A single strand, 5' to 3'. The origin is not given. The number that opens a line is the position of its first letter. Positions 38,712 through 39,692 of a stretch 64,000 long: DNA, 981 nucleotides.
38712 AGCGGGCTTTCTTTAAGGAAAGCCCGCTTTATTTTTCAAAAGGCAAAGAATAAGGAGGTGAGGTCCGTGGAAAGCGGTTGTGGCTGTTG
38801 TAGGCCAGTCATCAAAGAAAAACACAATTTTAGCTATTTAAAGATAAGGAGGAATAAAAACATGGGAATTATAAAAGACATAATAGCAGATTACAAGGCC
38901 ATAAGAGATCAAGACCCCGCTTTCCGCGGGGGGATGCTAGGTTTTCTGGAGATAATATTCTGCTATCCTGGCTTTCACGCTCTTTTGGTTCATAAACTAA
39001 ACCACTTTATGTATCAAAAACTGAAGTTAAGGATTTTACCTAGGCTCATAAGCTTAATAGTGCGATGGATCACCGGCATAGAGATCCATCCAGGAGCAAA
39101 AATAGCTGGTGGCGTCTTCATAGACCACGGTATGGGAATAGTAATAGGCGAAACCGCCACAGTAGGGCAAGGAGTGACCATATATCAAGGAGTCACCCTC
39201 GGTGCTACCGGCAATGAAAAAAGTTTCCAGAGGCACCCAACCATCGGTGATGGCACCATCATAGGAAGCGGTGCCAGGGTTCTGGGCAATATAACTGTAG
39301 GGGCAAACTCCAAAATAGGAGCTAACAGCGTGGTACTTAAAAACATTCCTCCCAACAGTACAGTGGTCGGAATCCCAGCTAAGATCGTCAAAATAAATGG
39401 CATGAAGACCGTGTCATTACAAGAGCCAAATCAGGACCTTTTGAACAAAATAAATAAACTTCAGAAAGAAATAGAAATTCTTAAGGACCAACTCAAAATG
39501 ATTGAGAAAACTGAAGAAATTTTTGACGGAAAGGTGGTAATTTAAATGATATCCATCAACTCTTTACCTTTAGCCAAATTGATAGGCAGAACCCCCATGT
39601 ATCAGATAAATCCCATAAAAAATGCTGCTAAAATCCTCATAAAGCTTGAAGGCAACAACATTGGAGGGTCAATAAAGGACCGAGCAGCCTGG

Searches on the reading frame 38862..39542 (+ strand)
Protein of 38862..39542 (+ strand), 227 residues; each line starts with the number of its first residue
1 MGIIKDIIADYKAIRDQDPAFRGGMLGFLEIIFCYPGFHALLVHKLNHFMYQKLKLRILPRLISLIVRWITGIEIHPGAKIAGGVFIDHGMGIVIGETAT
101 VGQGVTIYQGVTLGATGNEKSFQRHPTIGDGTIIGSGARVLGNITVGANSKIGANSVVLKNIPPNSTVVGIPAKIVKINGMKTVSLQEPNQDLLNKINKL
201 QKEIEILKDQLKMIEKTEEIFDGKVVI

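Call 10: find_related_loci(query=window:38862-39542:+, collection=genome_contigs, flank=3000)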
Query window:38862-39542:+ (227 aa) in genome_contigs; peptide patterns used: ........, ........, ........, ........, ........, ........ (x = any residue, [..] = any of these).
600 stretches matched a pattern (row limit reached: there are more); 559 encode a relative of the query (tblastn E <= 1e-3); the best 80 are kept; 80 distinct loci.
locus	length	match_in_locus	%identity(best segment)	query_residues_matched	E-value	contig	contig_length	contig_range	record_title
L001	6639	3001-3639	48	3-219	3e-63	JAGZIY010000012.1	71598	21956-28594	MAG: Butyricicoccus pullicaecorum isolate L3_128_245G1_dasL3_128_245G1_concoct_10 L3_128_245G1_scaffold_148, whole genom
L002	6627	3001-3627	51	10-222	1e-62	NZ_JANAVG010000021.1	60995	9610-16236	Rossellomorea sp. BNER NODE_21_length_60995_cov_273.375341, whole genome shotgun sequence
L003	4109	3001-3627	49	3-215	9e-63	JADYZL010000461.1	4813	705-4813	MAG: Bryobacterales bacterium isolate SJ57 c_000000988140, whole genome shotgun sequence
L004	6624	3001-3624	50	1-212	1e-62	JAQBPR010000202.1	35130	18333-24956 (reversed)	MAG: Bacilli bacterium isolate RYN_352 scaffold_2492805, whole genome shotgun sequence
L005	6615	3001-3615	50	3-216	1e-62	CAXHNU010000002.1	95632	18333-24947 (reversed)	MAG: uncultured Butyricicoccus sp. isolate ena-SAMPLE-TAB-22-03-2024-10:43:23:840-115498 genome assembly, contig: NODE_1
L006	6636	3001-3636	48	3-218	2e-62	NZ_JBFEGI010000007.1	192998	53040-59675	Sporosarcina sp. 179-K 3D1 HS NODE_7_length_192998_cov_536.766008, whole genome shotgun sequence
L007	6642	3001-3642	49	3-218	1e-62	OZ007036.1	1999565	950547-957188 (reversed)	MAG: Butyricicoccus sp. isolate metabat2_pooled_hifiasm.295 MAG genome assembly, chromosome: 1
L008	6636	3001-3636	49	2-218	2e-62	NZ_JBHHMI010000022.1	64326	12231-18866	Paenibacillus enshidis strain KCTC 33519 NODE_22_length_64326_cov_98.296347, whole genome shotgun sequence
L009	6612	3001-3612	52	7-211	3e-62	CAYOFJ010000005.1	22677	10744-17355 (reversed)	MAG TPA_asm: uncultured Halanaerobiaceae bacterium isolate binchicken_co32_413 genome assembly, contig: NODE_3201_length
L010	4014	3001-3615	48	10-216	7e-62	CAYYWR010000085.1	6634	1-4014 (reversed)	MAG TPA_asm: uncultured Syntrophomonadaceae bacterium isolate binchicken_co32_98 genome assembly, contig: NODE_20936_len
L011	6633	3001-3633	49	3-216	7e-62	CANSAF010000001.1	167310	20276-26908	MAG TPA_asm: uncultured Sporosarcina sp. isolate SRR15633978_bin.9_metawrap_v1.3_MAG genome assembly, contig: NODE.21_le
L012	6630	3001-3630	51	3-215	1e-61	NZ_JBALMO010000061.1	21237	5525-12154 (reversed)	Bacillus sp. JJ722 JJ-722_contig_62, whole genome shotgun sequence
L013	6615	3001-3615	48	3-216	1e-61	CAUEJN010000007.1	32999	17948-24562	MAG TPA_asm: uncultured Butyricicoccus sp. isolate SRR13494497_bin.2_MetaWRAP_v1.3_MAG genome assembly, contig: ERZ19211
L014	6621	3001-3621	48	14-219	2e-61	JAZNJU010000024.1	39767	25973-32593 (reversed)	MAG: Clostridia bacterium isolate T1900044679_TS20190145.MAGScoT_cleanbin_000010 SGB_1662_k141_1050894, whole genome sho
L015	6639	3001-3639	49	3-218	1e-61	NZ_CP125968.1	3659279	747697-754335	Sporosarcina thermotolerans strain CCUG 53480 chromosome, complete genome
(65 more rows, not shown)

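Call 12: find_encoding_contigs(protein=window:38862-39542:+, flank=5000, max_places=10)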
Protein window:38862-39542:+ (227 aa): 11 contigs read that carry it; 10 places shown.
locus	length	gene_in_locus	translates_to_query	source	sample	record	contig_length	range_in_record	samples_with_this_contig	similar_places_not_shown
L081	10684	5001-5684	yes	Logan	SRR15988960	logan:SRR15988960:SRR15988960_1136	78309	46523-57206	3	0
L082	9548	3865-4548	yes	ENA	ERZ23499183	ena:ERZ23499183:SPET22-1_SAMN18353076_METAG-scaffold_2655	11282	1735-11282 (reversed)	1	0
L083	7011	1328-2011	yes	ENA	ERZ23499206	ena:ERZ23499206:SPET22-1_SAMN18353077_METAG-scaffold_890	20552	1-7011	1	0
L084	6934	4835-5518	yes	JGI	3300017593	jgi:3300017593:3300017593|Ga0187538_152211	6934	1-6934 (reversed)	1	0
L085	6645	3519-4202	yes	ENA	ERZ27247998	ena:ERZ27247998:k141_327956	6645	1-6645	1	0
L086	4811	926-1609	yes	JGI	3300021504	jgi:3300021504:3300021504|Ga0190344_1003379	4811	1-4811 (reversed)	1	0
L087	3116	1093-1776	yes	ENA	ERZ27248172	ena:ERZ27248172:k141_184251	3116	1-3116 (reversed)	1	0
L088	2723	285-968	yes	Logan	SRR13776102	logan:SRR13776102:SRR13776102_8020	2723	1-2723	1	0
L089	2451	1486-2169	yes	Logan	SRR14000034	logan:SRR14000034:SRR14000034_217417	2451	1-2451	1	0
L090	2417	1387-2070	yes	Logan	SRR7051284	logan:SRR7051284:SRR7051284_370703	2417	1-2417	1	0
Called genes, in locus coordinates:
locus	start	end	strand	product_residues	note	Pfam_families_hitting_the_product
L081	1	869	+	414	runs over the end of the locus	PF01979:Amidohydro_1, PF07969:Amidohydro_3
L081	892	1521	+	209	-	PF04961:FTCD_C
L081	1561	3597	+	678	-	PF17391:Urocanase_N, PF01175:Urocanase, PF17392:Urocanase_C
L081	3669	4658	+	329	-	PF00491:Arginase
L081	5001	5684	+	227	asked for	PF14602:Hexapep_2 (faint), PF25087:GMPPB_C (faint), PF00132:Hexapep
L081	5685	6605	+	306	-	PF00291:PALP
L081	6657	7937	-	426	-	PF00939:Na_sulph_symp (weak), PF02040:ArsB, PF16980:CitMHS_2, PF03600:CitMHS, PF00939:Na_sulph_symp (weak)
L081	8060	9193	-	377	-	-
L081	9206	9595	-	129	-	-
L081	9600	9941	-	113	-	PF05899:Cupin_3 (weak), PF07883:Cupin_2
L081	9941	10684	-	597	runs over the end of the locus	PF01590:GAF (faint), PF13185:GAF_2 (weak), PF13492:GAF_3 (faint), PF00990:GGDEF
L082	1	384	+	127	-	?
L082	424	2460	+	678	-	PF17391:Urocanase_N, PF01175:Urocanase, PF17392:Urocanase_C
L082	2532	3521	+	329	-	PF00491:Arginase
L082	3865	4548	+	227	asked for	PF14602:Hexapep_2 (faint), PF25087:GMPPB_C (faint), PF00132:Hexapep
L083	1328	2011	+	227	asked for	PF14602:Hexapep_2 (faint), PF25087:GMPPB_C (faint), PF00132:Hexapep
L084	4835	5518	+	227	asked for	PF14602:Hexapep_2 (faint), PF25087:GMPPB_C (faint), PF00132:Hexapep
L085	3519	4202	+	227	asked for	PF14602:Hexapep_2 (faint), PF25087:GMPPB_C (faint), PF00132:Hexapep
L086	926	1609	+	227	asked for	PF14602:Hexapep_2 (faint), PF25087:GMPPB_C (faint), PF00132:Hexapep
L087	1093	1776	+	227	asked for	PF14602:Hexapep_2 (faint), PF25087:GMPPB_C (faint), PF00132:Hexapep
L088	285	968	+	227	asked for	PF14602:Hexapep_2 (faint), PF25087:GMPPB_C (faint), PF00132:Hexapep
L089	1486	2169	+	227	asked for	PF14602:Hexapep_2 (faint), PF25087:GMPPB_C (faint), PF00132:Hexapep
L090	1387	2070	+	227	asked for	PF14602:Hexapep_2 (faint), PF25087:GMPPB_C (faint), PF00132:Hexapep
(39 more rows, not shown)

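Call 15: find_homologous_proteins(query=window:38862-39542:+, max_evalue=1e-40)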
Query window:38862-39542:+ (227 aa): 7769 proteins with E <= 1e-40 among 8000 candidates; the best 120 are listed.
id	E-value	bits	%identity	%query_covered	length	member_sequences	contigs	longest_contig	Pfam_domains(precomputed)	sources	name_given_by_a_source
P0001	1.1e-141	488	99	100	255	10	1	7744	PF14602.13,PF00132.31,PF25087.2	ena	-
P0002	6.9e-118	410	81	100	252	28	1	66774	PF14602.13,PF00132.31,PF25084.2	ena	-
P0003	2.8e-75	271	55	95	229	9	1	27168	PF00132.31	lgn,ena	-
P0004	3.6e-75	270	52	95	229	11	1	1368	PF14602.13,PF00132.31,PF25087.2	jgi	-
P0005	1.6e-72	262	52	97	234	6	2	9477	PF00132.31,PF25087.2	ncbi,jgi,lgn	jgi:serine O-acetyltransferase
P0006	6.1e-71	256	56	91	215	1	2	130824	PF06426.20,PF00132.31,PF25087.2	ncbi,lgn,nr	ncbi:MAG: serine O-acetyltransferase [Synergistetes bacterium]|nr:serine O-acetyltransferase [Synerg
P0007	1.1e-70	256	56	92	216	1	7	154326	PF00132.31,PF25087.2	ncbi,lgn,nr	ncbi:MAG: serine O-acetyltransferase [Synergistetes bacterium]|nr:serine O-acetyltransferase [Synerg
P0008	1.6e-70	255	61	78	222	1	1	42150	PF00132.31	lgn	-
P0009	2.1e-70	255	56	92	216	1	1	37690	PF00132.31,PF25087.2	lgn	-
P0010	5.5e-70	253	58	88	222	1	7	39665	PF00132.31,PF25087.2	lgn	-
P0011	7.3e-70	253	54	93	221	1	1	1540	PF00132.31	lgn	-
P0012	4.5e-69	250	54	96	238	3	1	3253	PF14602.13,PF00132.31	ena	-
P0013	5.7e-69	250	56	90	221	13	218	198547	PF00132.31,PF25087.2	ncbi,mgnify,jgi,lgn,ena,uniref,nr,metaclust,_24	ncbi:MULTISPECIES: serine O-acetyltransferase [Aminobacterium]|mgnify:CR=1 FL=1|jgi:serine O-acetylt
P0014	1.4e-68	249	53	95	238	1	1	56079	PF14602.13,PF00132.31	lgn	-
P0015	4.3e-68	247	50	96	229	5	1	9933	PF00132.31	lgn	-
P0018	7.0e-68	246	50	100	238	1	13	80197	PF14602.13,PF00132.31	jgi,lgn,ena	jgi:serine O-acetyltransferase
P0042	1.1e-65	239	52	97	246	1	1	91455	PF14602.13,PF00132.31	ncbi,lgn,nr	ncbi:MAG: serine O-acetyltransferase EpsC [Synergistaceae bacterium]|nr:serine O-acetyltransferase E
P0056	1.1e-63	233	55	89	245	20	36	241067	PF14602.13,PF00132.31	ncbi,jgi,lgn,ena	-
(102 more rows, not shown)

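Call 16: find_related_loci(query=window:38862-39542:+, collection=metagenome_contigs, flank=2500)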
Query window:38862-39542:+ (227 aa) in metagenome_contigs; peptide patterns used: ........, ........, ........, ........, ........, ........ (x = any residue, [..] = any of these).
600 stretches matched a pattern (row limit reached: there are more); 566 encode a relative of the query (tblastn E <= 1e-3); the best 80 are kept; 80 distinct loci.
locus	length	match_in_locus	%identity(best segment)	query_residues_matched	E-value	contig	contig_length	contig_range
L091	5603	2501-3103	55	9-209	3e-67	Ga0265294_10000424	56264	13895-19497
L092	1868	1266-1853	53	1-197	1e-65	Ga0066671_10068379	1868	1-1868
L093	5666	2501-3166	48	3-227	2e-62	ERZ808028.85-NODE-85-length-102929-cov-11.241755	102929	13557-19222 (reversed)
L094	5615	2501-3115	49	3-216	4e-62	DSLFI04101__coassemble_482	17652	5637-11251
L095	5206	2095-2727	49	3-216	2e-61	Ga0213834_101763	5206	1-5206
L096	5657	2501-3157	48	3-218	2e-61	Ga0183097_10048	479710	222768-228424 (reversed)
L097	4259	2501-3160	46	3-226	2e-61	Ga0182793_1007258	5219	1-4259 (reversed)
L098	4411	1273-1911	48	1-219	4e-61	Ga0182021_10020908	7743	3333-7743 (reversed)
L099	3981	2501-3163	47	3-222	7e-61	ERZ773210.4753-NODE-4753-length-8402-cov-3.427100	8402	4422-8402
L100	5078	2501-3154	48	2-222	6e-61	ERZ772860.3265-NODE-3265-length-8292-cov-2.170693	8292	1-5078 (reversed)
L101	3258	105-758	48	2-222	7e-61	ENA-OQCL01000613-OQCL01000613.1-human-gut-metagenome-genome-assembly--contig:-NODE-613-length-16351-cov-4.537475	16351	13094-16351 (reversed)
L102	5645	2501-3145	47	3-212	6e-61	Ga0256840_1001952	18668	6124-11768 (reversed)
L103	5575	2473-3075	49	7-215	2e-60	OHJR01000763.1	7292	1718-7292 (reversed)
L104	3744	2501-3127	48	1-215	1e-60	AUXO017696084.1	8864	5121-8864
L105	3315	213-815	49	7-215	2e-60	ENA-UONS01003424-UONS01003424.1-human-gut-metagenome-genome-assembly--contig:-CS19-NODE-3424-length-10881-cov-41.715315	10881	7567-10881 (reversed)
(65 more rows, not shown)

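Call 18: find_encoding_contigs(protein=P0002, flank=6000, max_places=10)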
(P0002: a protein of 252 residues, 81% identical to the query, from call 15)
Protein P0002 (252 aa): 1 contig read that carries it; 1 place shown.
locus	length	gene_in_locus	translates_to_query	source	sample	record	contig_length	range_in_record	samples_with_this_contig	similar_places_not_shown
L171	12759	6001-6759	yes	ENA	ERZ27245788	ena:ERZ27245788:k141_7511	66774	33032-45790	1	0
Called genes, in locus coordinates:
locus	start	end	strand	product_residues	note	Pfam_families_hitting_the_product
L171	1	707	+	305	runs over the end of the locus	PF07837:FTCD_N, PF02971:FTCD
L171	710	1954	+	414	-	PF01979:Amidohydro_1, PF07969:Amidohydro_3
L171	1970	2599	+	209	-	PF04961:FTCD_C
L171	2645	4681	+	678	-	PF17391:Urocanase_N, PF01175:Urocanase, PF17392:Urocanase_C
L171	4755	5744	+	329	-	PF00491:Arginase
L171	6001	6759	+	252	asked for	PF14602:Hexapep_2 (faint), PF25084:LbH_EIF2B (faint), PF00132:Hexapep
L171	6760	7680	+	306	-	PF00291:PALP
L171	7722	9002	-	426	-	PF02040:ArsB, PF16980:CitMHS_2 (weak), PF03600:CitMHS, PF00939:Na_sulph_symp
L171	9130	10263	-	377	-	-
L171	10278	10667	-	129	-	-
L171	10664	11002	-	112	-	PF07883:Cupin_2 (weak)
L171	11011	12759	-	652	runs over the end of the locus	PF01590:GAF (faint), PF13185:GAF_2 (weak), PF13492:GAF_3 (faint), PF00990:GGDEF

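Call 36: search_protein_families(library=ncbifam, proteins=[window:38862-39542:+], max_evalue=0.00001)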
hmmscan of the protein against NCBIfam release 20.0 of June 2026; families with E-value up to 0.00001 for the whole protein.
window:38862-39542:+ (227 aa): 23 families
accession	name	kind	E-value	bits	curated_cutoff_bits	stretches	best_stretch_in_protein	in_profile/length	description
TIGR01172.1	cysE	equivalog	1.2e-65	220.4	210.65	1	8-174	2-162/162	serine O-acetyltransferase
NF041874.1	EPS_EpsC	equivalog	3.9e-65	218.6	150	1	8-178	2-166/168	serine O-acetyltransferase EpsC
NF008349.0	PRK11132.1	equivalog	1.2e-45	155.7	397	1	3-196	77-263/273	serine O-acetyltransferase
NF007564.0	PRK10191.1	equivalog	3.5e-18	65.6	196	1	62-175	47-158/162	colanic acid biosynthesis acetyltransferase WcaB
TIGR04016.1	WcaB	equivalog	7.5e-18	64.5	194.65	1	62-175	31-142/146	colanic acid biosynthesis acetyltransferase WcaB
TIGR03570.1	NeuD_NnaD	subfamily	2e-16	60.2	160.8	1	127-174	155-202/202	NeuD/PglB/VioB family sugar acetyltransferase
TIGR03532.1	DapD_Ac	equivalog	1.2e-12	48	231.75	1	72-193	110-228/231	2,3,4,5-tetrahydropyridine-2,6-dicarboxylate N-acetyltransferase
NF002060.0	PRK00892.1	subfamily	4.3e-11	42.5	207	1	127-204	265-342/345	UDP-3-O-(3-hydroxymyristoyl)glucosamine N-acyltransferase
TIGR01853.1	lipid_A_lpxD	equivalog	5.3e-10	38.7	242.5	1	127-186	256-315/325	UDP-3-O-(3-hydroxymyristoyl)glucosamine N-acyltransferase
NF003657.0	PRK05289.1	equivalog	7.7e-10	38.3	226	1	122-216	139-236/264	acyl-ACP--UDP-N-acetylglucosamine O-acyltransferase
NF007240.0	PRK09677.1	equivalog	1.1e-09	38.1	243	1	127-181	132-186/192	putative lipopolysaccharide biosynthesis O-acetyl transferase WbbJ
NF007076.0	PRK09527.1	equivalog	6.4e-09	35.5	347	1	84-177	81-183/203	galactoside O-acetyltransferase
TIGR03308.1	phn_thr-fam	hypoth_equivalog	3e-08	33.8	201.65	1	123-178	106-161/204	phosphonate metabolim protein, transferase hexapeptide repeat family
TIGR01852.1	lipid_A_lpxA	equivalog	8.2e-08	31.8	231.05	0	121-214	133-229/254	acyl-ACP--UDP-N-acetylglucosamine O-acyltransferase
NF007797.0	PRK10502.1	subfamily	5.3e-07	29.5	192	1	81-177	81-177/183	WcaF family extracellular polysaccharide biosynthesis acetyltransferase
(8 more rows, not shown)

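Call 38: find_encoding_contigs(protein=P0006, flank=2500, max_places=3)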
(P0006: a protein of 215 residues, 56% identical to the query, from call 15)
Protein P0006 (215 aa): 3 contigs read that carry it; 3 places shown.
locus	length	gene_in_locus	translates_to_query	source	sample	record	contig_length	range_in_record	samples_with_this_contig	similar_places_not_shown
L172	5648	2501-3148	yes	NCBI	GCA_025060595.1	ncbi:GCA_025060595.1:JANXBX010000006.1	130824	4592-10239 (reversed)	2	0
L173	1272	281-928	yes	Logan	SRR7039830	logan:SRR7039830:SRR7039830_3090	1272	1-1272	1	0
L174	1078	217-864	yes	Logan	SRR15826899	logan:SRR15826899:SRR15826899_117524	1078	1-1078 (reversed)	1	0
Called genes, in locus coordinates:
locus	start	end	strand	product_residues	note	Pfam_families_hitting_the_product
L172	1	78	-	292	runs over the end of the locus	PF02653:BPD_transp_2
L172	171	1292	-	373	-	PF13407:Peripla_BP_4 (faint), PF13458:Peripla_BP_6, PF13433:Peripla_BP_5, PF01094:ANF_receptor, PF13433:Peripla_BP_5 (weak)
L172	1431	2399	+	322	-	PF00291:PALP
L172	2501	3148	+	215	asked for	PF06426:SATase_N (weak), PF25087:GMPPB_C (faint), PF00132:Hexapep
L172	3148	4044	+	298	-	PF00291:PALP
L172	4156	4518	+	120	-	PF04297:UPF0122, PF04545:Sigma70_r4, PF08281:Sigma70_r4_2, PF04967:HTH_10 (weak)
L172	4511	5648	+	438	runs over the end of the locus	PF02881:SRP54_N, PF13604:AAA_30 (faint), PF00448:SRP54, PF01656:CbiA (weak), PF13401:AAA_22, PF02978:SRP_SPB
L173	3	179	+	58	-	?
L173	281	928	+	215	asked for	PF06426:SATase_N (weak), PF25087:GMPPB_C (faint), PF00132:Hexapep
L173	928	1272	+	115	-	?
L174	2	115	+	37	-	?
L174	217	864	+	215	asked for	PF06426:SATase_N (weak), PF25087:GMPPB_C (faint), PF00132:Hexapep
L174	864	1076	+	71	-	?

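Call 39: find_encoding_contigs(protein=P0007, flank=2500, max_places=3)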
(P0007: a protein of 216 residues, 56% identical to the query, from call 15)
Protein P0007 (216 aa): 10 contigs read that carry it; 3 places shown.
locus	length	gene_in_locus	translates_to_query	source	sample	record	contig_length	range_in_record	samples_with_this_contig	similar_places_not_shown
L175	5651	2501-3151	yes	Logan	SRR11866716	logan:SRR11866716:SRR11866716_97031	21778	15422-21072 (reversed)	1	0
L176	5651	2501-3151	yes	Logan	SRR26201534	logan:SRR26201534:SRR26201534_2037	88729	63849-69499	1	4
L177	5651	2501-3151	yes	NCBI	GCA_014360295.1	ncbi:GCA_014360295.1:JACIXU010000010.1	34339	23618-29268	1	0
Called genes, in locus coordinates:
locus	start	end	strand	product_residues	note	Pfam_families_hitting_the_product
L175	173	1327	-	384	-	PF13407:Peripla_BP_4 (faint), PF13433:Peripla_BP_5, PF13458:Peripla_BP_6, PF01094:ANF_receptor, PF13433:Peripla_BP_5 (weak)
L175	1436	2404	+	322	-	PF00291:PALP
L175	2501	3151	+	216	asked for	PF25087:GMPPB_C (faint), PF00132:Hexapep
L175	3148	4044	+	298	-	PF00291:PALP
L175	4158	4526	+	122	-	PF04297:UPF0122, PF04545:Sigma70_r4, PF08281:Sigma70_r4_2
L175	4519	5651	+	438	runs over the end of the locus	PF02881:SRP54_N, PF13604:AAA_30 (faint), PF00448:SRP54, PF01656:CbiA, PF13401:AAA_22, PF13614:AAA_31 (faint), PF02978:SRP_SPB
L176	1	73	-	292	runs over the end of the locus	PF02653:BPD_transp_2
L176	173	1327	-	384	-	PF13407:Peripla_BP_4 (faint), PF13433:Peripla_BP_5, PF13458:Peripla_BP_6, PF01094:ANF_receptor, PF13433:Peripla_BP_5 (weak)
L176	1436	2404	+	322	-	PF00291:PALP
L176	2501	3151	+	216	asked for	PF25087:GMPPB_C (faint), PF00132:Hexapep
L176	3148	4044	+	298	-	PF00291:PALP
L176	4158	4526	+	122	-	PF04297:UPF0122, PF04545:Sigma70_r4, PF08281:Sigma70_r4_2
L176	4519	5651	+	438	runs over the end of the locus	PF02881:SRP54_N, PF13604:AAA_30 (faint), PF00448:SRP54, PF01656:CbiA, PF13401:AAA_22, PF13614:AAA_31 (faint), PF02978:SRP_SPB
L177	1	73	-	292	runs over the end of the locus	PF02653:BPD_transp_2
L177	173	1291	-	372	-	PF13407:Peripla_BP_4 (faint), PF13433:Peripla_BP_5, PF13458:Peripla_BP_6, PF01094:ANF_receptor, PF13433:Peripla_BP_5 (weak)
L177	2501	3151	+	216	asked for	PF25087:GMPPB_C (faint), PF00132:Hexapep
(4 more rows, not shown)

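Call 40: find_encoding_contigs(protein=P0013, flank=2500, max_places=3)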
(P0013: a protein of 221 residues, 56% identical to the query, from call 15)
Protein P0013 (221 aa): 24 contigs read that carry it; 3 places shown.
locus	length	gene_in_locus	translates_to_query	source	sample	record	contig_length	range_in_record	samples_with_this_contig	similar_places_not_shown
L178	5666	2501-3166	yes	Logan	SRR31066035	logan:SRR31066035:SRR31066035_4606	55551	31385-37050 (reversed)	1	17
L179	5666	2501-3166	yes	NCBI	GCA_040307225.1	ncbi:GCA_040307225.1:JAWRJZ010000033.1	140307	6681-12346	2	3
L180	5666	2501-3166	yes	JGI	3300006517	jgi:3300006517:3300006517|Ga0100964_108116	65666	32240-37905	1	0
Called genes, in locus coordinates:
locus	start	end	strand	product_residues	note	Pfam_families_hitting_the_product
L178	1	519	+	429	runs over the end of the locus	PF00330:Aconitase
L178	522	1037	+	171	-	PF06434:Aconitase_2_N (faint), PF00694:Aconitase_C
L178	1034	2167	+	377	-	PF00180:Iso_dh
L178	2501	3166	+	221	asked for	PF25087:GMPPB_C (faint), PF00132:Hexapep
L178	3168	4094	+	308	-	PF00291:PALP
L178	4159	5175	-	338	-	PF01180:DHO_dh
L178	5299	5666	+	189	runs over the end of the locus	PF14512:TM1586_NiRdase (faint), PF00881:Nitroreductase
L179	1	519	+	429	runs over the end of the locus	PF00330:Aconitase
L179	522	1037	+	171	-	PF06434:Aconitase_2_N (faint), PF00694:Aconitase_C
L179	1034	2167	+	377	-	PF00180:Iso_dh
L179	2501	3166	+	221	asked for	PF25087:GMPPB_C (faint), PF00132:Hexapep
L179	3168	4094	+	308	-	PF00291:PALP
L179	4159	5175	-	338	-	PF01180:DHO_dh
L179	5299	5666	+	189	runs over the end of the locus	PF14512:TM1586_NiRdase (faint), PF00881:Nitroreductase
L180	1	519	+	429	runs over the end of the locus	PF00330:Aconitase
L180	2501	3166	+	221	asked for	PF25087:GMPPB_C (faint), PF00132:Hexapep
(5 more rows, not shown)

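Call 41: find_encoding_contigs(protein=P0003, flank=2500, max_places=3)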
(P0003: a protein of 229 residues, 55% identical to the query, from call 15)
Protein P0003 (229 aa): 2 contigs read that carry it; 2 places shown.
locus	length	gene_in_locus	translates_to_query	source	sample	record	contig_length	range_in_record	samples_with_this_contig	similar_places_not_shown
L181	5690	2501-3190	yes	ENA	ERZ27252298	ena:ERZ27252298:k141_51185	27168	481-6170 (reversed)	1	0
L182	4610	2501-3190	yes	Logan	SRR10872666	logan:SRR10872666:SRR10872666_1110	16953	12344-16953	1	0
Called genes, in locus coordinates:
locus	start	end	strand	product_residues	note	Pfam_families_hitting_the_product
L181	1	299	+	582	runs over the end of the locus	PF08448:PAS_4 (faint), PF08447:PAS_3, PF00989:PAS, PF13188:PAS_8 (weak), PF13426:PAS_9, PF00512:HisKA, PF02518:HATPase_c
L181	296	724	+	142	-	PF00072:Response_reg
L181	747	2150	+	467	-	PF00072:Response_reg, PF08668:HDOD (faint), PF13487:HD_5, PF01966:HD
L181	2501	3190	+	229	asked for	PF00132:Hexapep (weak)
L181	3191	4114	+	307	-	PF00291:PALP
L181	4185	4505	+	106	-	-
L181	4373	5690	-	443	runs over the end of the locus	-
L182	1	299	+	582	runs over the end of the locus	PF08447:PAS_3, PF00989:PAS, PF13188:PAS_8 (weak), PF08448:PAS_4 (weak), PF13426:PAS_9, PF00512:HisKA, PF02518:HATPase_c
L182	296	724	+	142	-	PF00072:Response_reg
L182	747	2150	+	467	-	PF00072:Response_reg, PF08668:HDOD (faint), PF13487:HD_5, PF01966:HD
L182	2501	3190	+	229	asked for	PF00132:Hexapep (weak)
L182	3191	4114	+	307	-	PF00291:PALP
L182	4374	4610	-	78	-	?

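Call 49: find_encoding_contigs(protein=P0015, flank=2000, max_places=2)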
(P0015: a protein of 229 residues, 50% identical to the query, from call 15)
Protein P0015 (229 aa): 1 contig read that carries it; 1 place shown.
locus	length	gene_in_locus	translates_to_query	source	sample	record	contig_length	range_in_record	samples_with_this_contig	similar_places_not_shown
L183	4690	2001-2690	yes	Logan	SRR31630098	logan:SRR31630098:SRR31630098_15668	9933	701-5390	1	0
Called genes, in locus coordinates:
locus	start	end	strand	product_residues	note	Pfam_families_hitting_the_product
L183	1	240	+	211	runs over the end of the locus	PF00926:DHBP_synthase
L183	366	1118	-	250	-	PF01734:Patatin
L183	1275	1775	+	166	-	PF06172:Cupin_5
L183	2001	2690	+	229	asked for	PF00132:Hexapep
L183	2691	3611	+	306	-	PF00291:PALP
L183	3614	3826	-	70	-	-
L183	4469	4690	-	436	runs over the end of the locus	PF07603:Lcl_C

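Call 50: find_encoding_contigs(protein=P0005, flank=2000, max_places=2)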
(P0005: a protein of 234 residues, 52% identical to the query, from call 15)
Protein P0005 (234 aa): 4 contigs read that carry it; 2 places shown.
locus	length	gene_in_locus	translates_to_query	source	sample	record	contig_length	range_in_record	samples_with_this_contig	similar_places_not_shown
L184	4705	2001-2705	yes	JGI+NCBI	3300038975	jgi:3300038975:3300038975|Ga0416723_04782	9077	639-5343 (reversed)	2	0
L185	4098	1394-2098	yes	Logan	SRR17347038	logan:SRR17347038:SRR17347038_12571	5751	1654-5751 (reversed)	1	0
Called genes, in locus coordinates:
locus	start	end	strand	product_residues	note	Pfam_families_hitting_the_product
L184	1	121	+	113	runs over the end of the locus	PF22277:EncFtn-like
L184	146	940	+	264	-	PF04454:Linocin_M18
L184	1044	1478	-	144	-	PF01451:LMWPc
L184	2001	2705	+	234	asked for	PF25087:GMPPB_C (faint), PF00132:Hexapep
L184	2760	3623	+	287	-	PF00291:PALP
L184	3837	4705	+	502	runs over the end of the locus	?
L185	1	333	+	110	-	?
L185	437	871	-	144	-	PF01451:LMWPc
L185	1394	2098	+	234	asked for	PF25087:GMPPB_C (faint), PF00132:Hexapep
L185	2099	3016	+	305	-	PF00291:PALP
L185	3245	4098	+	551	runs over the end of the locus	PF00920:ILVD_EDD_N, PF24877:ILV_EDD_C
